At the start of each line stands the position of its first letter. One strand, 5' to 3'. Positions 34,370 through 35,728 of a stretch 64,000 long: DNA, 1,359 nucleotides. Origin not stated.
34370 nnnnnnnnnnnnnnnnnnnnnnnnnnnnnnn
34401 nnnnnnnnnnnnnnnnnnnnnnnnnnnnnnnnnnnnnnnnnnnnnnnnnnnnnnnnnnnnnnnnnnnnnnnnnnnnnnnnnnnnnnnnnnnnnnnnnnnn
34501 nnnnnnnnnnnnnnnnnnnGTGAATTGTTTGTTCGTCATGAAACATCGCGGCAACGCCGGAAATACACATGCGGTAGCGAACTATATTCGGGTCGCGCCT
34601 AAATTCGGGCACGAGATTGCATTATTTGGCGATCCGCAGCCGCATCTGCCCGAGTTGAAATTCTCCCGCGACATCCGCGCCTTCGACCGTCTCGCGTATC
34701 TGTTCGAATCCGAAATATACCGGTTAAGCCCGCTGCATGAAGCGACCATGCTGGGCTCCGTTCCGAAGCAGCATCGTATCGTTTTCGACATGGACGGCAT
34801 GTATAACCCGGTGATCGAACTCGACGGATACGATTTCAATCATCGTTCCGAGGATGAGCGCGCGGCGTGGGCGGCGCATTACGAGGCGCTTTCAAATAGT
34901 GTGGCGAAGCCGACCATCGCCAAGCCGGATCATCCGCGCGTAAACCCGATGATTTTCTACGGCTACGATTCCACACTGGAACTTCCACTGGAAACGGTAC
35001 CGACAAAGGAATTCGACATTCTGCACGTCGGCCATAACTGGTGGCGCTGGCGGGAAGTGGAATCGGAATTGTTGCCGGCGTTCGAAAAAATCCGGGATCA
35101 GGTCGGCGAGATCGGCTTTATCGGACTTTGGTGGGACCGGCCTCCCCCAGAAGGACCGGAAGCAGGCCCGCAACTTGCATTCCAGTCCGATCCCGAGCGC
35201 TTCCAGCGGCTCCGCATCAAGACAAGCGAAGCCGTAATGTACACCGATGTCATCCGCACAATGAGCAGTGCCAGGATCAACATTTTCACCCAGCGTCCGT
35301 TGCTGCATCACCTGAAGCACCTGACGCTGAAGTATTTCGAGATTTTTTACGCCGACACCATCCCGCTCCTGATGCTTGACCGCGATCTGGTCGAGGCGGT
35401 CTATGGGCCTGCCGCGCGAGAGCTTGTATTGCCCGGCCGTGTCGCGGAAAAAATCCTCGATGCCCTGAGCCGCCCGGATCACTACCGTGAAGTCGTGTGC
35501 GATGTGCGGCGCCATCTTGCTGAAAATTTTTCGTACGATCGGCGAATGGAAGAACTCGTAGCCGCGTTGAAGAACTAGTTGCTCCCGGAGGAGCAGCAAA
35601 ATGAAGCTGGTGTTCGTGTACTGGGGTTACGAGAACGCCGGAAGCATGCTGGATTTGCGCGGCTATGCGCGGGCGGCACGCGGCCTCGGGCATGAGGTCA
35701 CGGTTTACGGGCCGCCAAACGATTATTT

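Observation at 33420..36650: Three tandem, deeply diverged paralogues of an unannotatable ~350-aa protein family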

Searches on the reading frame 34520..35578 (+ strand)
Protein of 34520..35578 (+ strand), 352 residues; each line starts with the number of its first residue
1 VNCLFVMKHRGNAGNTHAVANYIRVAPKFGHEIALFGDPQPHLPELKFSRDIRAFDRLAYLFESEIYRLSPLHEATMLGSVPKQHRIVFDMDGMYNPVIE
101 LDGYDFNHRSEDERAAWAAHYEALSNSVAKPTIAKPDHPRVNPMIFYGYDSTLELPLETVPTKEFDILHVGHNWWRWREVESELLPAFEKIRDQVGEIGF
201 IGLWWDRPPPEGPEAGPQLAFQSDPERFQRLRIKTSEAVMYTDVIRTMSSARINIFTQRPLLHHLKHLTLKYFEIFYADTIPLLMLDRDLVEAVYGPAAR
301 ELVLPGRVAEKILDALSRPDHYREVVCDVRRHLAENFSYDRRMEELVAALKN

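Call 3: search_protein_families(library=pfam, proteins=[window:34520-35578:+], max_evalue=1)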
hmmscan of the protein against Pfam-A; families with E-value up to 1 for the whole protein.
window:34520-35578:+ (352 aa): 1 family
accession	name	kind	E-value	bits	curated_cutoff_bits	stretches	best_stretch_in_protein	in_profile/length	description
PF13524.12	Glyco_trans_1_2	-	1.4e-05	25.5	25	1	227-347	23-143/144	Glycosyl transferase-like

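Call 4: search_protein_families(library=ncbifam, proteins=[window:34520-35578:+], max_evalue=1)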
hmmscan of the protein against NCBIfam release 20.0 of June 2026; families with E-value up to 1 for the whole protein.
window:34520-35578:+ (352 aa): 0 families

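Call 21: predict_structure(alignment_id=A2)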
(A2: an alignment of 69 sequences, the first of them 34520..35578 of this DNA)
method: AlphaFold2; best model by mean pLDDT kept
length: 352 residues; sequences in the alignment: 69
mean_pLDDT: 93.3   pTM: 0.91
mean pLDDT of the five models: 93.3, 93.1, 92.8, 91.8, 90.9
residues with pLDDT >= 90: 276; 70-90: 75; 50-70: 1; < 50: 0
segments of 3 or more residues with pLDDT < 50: none
pLDDT, mean of each block of 10 residues (from residue 1): 92 87 96 95 92 95 85 89 94 91 90 93 93 89 95 91 97 91 96 98 88 79 93 95 95 96 94 97 97 98 96 99 99 97 95 76
secondary structure, 60 per line:
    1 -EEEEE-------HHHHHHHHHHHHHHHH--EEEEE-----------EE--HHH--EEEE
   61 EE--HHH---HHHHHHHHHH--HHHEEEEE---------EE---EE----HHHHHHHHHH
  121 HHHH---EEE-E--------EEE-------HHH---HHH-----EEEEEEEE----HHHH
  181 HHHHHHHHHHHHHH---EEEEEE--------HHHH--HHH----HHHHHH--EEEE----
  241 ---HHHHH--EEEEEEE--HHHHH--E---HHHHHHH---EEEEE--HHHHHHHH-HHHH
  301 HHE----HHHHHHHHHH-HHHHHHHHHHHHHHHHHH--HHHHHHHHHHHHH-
elements in order: E2-6 H14-29 E32-36 E57-62 H71-80 E86-90 H111-124 E128-130 E141-143 E165-172 H177-194 E198-203 H212-215 H225-230 E233-236 H244-248 E251-257 H260-264 H271-277 E281-285 H288-295 H297-302 H308-317 H319-336 H339-351

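Call 23: fold_search(model_id=the predicted structure, library=pdb)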
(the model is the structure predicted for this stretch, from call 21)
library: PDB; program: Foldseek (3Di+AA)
matches with E <= 10: 1283; with E <= 0.001: 209
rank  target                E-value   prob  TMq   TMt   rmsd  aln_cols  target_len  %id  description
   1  1qkj                  1.5e-09  1.00  0.59  0.59   7.0       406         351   12  T4 Phage B-Glucosyltransferase, Substrate Binding and Proposed Catalytic Mechanism (released 1999-07-28)
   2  8jjn_A                2.7e-09  1.00  0.59  0.64   5.9       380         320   12  Structure of SenB in complex with UDP-Glc and PO4- at 1.98 Angstroms resolution (released 2024-02-07)
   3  1nzd                  4.6e-09  1.00  0.60  0.60   6.6       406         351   12  T4 phage BGT-D100A mutant in complex with UDP-glucose: Form I (released 2003-09-09)
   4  1bgu                  5.8e-09  1.00  0.52  0.55   6.7       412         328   10  CRYSTAL STRUCTURE OF THE DNA MODIFYING ENZYME BETA-GLUCOSYLTRANSFERASE IN THE PRESENCE AND ABSENCE OF THE SUBSTRATE URID (released 1994-10-15)
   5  1ya6_A                7.3e-09  1.00  0.61  0.57   7.6       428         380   12  alpha-glucosyltransferase in complex with UDP and a 13-mer DNA containing a central A:G mismatch (released 2005-08-30)
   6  1y8z_A                9.2e-09  1.00  0.59  0.54   7.6       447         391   10  alpha-glucosyltransferase in complex with UDP and a 13-mer DNA containing a HMU base at 1.9 A resolution (released 2005-08-30)
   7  1ya6_B                1.0e-08  1.00  0.59  0.56   7.7       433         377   12  alpha-glucosyltransferase in complex with UDP and a 13-mer DNA containing a central A:G mismatch (released 2005-08-30)
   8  8rz3_B                2.1e-08  1.00  0.58  0.62   6.3       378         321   13  Structures of Se- glycosyltransferase SenB from Variovorax paradoxus (released 2024-09-11)
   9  4n9w                  2.7e-08  1.00  0.55  0.54   7.4       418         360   11  Crystal structure of phosphatidyl mannosyltransferase PimA (released 2014-11-12)
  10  1y6f_B                3.4e-08  1.00  0.64  0.58   7.1       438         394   10  alpha-glucosyltransferase in complex with UDP-glucose and DNA containing an abasic site (released 2005-08-30)
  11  8rz3_A                3.6e-08  1.00  0.59  0.63   6.3       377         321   12  Structures of Se- glycosyltransferase SenB from Variovorax paradoxus (released 2024-09-11)
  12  1xv5                  3.6e-08  1.00  0.59  0.53   8.6       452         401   10  alpha-glucosyltransferase (AGT) in complex with UDP (released 2005-08-30)
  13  2gej                  3.9e-08  1.00  0.59  0.58   6.0       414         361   11  Crystal Structure of phosphatidylinositol mannosyltransferase (PimA) from Mycobacterium smegmatis in complex with GDP-Ma (released 2007-04-03)
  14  1c3j                  4.9e-08  1.00  0.55  0.57   7.5       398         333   11  T4 PHAGE BETA-GLUCOSYLTRANSFERASE: SUBSTRATE BINDING AND PROPOSED CATALYTIC MECHANISM (released 1999-08-09)
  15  1y8z_B                5.4e-08  1.00  0.57  0.54   8.3       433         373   10  alpha-glucosyltransferase in complex with UDP and a 13-mer DNA containing a HMU base at 1.9 A resolution (released 2005-08-30)
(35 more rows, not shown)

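Call 26: search_protein_families(library=pfam, alignment_id=A2, max_evalue=0.01)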
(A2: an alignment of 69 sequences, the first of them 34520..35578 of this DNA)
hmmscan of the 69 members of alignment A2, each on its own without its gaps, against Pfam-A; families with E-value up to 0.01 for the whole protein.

A. member 1, window:34520-35578:+ (352 aa): 1 family
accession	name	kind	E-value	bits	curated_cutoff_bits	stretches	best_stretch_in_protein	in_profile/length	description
PF13524.12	Glyco_trans_1_2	-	1.4e-05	25.5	25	1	227-347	23-143/144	Glycosyl transferase-like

B. families by the number of members that match (of 69 scanned): 2 families
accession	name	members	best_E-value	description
PF13524.12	Glyco_trans_1_2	57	2.4e-08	Glycosyl transferase-like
PF02462.21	Opacity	1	0.0057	Opacity family porin protein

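Call 38: search_protein_representatives(alignment_id=A2)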
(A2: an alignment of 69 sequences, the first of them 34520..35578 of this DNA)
Query: 69 sequences, 349 profile positions. Proteins with E-value up to 0.001 (for the whole library): 468; up to 1e-10: 329; up to 1e-30: 151. The best 150 are listed.
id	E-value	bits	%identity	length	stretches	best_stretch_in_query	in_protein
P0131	2.2e-129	447.7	-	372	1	1-345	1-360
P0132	7.8e-128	442.6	-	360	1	1-347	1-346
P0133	8.4e-115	399.7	-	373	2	1-220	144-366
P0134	7.5e-113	393.3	-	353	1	1-347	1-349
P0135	1.3e-104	366.2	-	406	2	1-158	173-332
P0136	9.5e-103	360.1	-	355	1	1-348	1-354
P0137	4.1e-99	348.1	-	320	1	1-240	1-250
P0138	6.2e-98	344.3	-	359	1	1-347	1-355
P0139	2.0e-92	326.2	-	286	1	71-347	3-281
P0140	8.9e-91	320.7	-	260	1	8-265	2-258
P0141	4.0e-86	305.4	-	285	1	71-348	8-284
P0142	8.5e-84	297.8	-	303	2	166-305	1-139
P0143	6.3e-78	278.5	-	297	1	71-309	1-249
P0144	2.0e-76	273.5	-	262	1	109-346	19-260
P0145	3.5e-75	269.4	-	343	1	2-266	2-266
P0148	3.2e-73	263.0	-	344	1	1-347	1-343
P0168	1.1e-56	208.6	-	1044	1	1-346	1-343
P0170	2.3e-56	207.5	-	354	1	13-345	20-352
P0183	2.9e-51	190.8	-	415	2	1-152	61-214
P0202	3.2e-45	170.9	-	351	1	2-346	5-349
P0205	1.0e-44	169.3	-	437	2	1-239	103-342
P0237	1.7e-37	145.5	-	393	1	53-285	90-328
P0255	5.4e-35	137.3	-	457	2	263-347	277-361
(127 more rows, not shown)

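Call 39: search_protein_families(library=pfam, proteins=[P0168, P0205, P0255, P0183, P0135, P0237], max_evalue=0.01)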
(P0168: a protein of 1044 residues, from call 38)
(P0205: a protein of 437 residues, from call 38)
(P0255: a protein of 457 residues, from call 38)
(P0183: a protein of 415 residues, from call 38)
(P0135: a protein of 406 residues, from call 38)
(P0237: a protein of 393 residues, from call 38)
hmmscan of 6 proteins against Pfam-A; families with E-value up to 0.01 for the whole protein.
P0168 (1044 aa): 2 families
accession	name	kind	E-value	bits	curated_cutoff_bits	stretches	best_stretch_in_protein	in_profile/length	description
PF13704.12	Glyco_tranf_2_4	-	1.4e-18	67.6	27.5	1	398-492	1-97/98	Glycosyl transferase family 2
PF00535.33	Glycos_transf_2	-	0.0045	17.4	23.3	0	394-482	3-91/168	Glycosyl transferase family 2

P0205 (437 aa): 0 families

P0255 (457 aa): 0 families

P0183 (415 aa): 0 families

P0135 (406 aa): 0 families

P0237 (393 aa): 0 families

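Call 40: find_encoding_contigs(protein=P0168, flank=10000, max_places=3)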
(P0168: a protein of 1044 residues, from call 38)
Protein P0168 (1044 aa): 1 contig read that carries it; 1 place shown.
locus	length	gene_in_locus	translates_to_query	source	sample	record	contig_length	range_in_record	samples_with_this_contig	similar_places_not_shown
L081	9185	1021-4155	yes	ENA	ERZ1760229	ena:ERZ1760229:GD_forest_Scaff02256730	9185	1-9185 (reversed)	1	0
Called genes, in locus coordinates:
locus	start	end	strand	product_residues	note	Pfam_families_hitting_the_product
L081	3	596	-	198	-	?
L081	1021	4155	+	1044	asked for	-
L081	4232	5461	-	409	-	-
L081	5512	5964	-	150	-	PF05050:Methyltransf_21 (weak)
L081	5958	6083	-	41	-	-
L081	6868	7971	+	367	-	PF00106:adh_short (faint), PF01073:3Beta_HSD, PF01370:Epimerase, PF02719:Polysacc_synt_2 (faint), PF04321:RmlD_sub_bind, PF16363:GDP_Man_Dehyd, PF07993:NAD_binding_4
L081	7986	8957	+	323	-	-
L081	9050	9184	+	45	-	?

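Call 52: find_encoding_contigs(protein=P0148, flank=10000, max_places=2)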
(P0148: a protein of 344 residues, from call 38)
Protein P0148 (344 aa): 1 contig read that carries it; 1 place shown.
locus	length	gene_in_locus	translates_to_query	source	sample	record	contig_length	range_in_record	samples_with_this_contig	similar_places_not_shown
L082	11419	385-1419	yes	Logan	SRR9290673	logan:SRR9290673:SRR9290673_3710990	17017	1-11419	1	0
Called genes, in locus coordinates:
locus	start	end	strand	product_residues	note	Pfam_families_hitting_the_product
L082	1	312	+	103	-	?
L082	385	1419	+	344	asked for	-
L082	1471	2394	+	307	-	PF00535:Glycos_transf_2, PF13641:Glyco_tranf_2_3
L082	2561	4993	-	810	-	PF00931:NB-ARC (weak), PF13191:AAA_16, PF13401:AAA_22 (weak), PF13424:TPR_12 (weak), PF07719:TPR_2 (faint), PF13181:TPR_8 (faint), PF13374:TPR_10 (faint), PF13424:TPR_12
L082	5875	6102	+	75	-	-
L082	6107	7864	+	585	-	PF02543:Carbam_trans_N, PF16861:Carbam_trans_C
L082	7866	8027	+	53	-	-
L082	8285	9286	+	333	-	PF13472:Lipase_GDSL_2 (weak), PF16822:ALGX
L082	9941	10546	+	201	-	PF13610:DDE_Tnp_IS240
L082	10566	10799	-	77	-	-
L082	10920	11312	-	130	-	-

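Call 53: find_encoding_contigs(protein=P0170, flank=10000, max_places=2)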
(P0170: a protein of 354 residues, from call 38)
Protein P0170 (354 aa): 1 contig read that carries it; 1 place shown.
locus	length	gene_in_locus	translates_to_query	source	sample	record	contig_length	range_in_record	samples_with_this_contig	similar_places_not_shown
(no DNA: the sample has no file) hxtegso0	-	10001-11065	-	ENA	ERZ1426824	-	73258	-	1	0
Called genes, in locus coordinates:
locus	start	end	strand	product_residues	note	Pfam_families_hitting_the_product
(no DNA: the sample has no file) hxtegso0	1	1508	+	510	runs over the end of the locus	PF00145:DNA_methylase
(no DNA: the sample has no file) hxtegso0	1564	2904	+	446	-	PF02518:HATPase_c, PF13589:HATPase_c_3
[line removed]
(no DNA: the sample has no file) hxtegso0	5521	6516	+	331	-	PF14390:DUF4420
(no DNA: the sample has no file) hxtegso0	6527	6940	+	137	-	PF03852:Vsr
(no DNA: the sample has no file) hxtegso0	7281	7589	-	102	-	PF26485:DUF8156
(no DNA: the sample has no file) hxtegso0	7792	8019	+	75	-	-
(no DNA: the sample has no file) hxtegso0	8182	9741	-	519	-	PF02543:Carbam_trans_N, PF16861:Carbam_trans_C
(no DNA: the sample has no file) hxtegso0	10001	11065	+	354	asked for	-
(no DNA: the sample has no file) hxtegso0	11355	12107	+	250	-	PF01522:Polysacc_deac_1 (weak), PF10096:DUF2334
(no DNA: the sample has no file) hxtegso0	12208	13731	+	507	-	PF13641:Glyco_tranf_2_3 (weak), PF00535:Glycos_transf_2, PF10111:Glyco_tranf_2_2 (weak)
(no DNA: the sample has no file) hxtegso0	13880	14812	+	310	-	PF00535:Glycos_transf_2, PF10111:Glyco_tranf_2_2 (weak), PF13641:Glyco_tranf_2_3, PF13632:Glyco_trans_2_3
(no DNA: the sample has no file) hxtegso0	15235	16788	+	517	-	PF00535:Glycos_transf_2, PF10111:Glyco_tranf_2_2, PF02709:Glyco_transf_7C (weak), PF13428:TPR_14 (faint)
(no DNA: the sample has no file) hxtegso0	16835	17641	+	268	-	PF00535:Glycos_transf_2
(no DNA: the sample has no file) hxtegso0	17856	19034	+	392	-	PF00535:Glycos_transf_2, PF10111:Glyco_tranf_2_2 (faint), PF13641:Glyco_tranf_2_3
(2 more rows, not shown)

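Call 54: find_encoding_contigs(protein=P0202, flank=10000, max_places=2)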
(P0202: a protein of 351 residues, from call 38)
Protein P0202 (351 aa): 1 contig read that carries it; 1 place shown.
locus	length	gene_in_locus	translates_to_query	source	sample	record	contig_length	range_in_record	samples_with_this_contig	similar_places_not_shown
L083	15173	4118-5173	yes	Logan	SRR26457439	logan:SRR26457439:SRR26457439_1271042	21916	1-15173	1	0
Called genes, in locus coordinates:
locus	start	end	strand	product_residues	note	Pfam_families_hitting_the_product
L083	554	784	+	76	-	-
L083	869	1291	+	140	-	-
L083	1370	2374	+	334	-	PF01073:3Beta_HSD, PF01370:Epimerase, PF02719:Polysacc_synt_2 (faint), PF04321:RmlD_sub_bind, PF16363:GDP_Man_Dehyd, PF07993:NAD_binding_4 (faint)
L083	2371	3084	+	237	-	PF05721:PhyH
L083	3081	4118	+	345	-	PF13641:Glyco_tranf_2_3 (weak), PF00535:Glycos_transf_2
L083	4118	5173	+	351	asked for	PF13524:Glyco_trans_1_2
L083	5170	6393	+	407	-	PF04230:PS_pyruv_trans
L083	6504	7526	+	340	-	PF01073:3Beta_HSD, PF01370:Epimerase, PF02719:Polysacc_synt_2, PF04321:RmlD_sub_bind, PF07993:NAD_binding_4 (faint), PF13460:NAD_binding_10 (weak), PF16363:GDP_Man_Dehyd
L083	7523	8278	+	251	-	PF00702:Hydrolase, PF13419:HAD_2, PF13242:Hydrolase_like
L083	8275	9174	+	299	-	PF13641:Glyco_tranf_2_3 (weak), PF00535:Glycos_transf_2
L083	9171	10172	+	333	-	PF00534:Glycos_transf_1, PF13692:Glyco_trans_1_4 (weak)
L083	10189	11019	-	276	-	PF22435:MRM3-like_sub_bind (weak), PF22655:SpoU_sub_bind_like, PF00588:SpoU_methylase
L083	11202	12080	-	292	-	PF01636:APH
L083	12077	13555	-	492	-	PF13560:HTH_31 (weak), PF01381:HTH_3 (faint)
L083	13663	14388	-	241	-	PF00702:Hydrolase, PF12710:HAD, PF13419:HAD_2 (weak), PF13242:Hydrolase_like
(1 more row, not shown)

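Call 81: search_dna_similar(query=window:34520-35578:+, collection=phages, mode=protein, max_evalue=0.01, max_rows=10)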
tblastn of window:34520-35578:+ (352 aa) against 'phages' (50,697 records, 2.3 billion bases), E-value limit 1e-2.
No match.
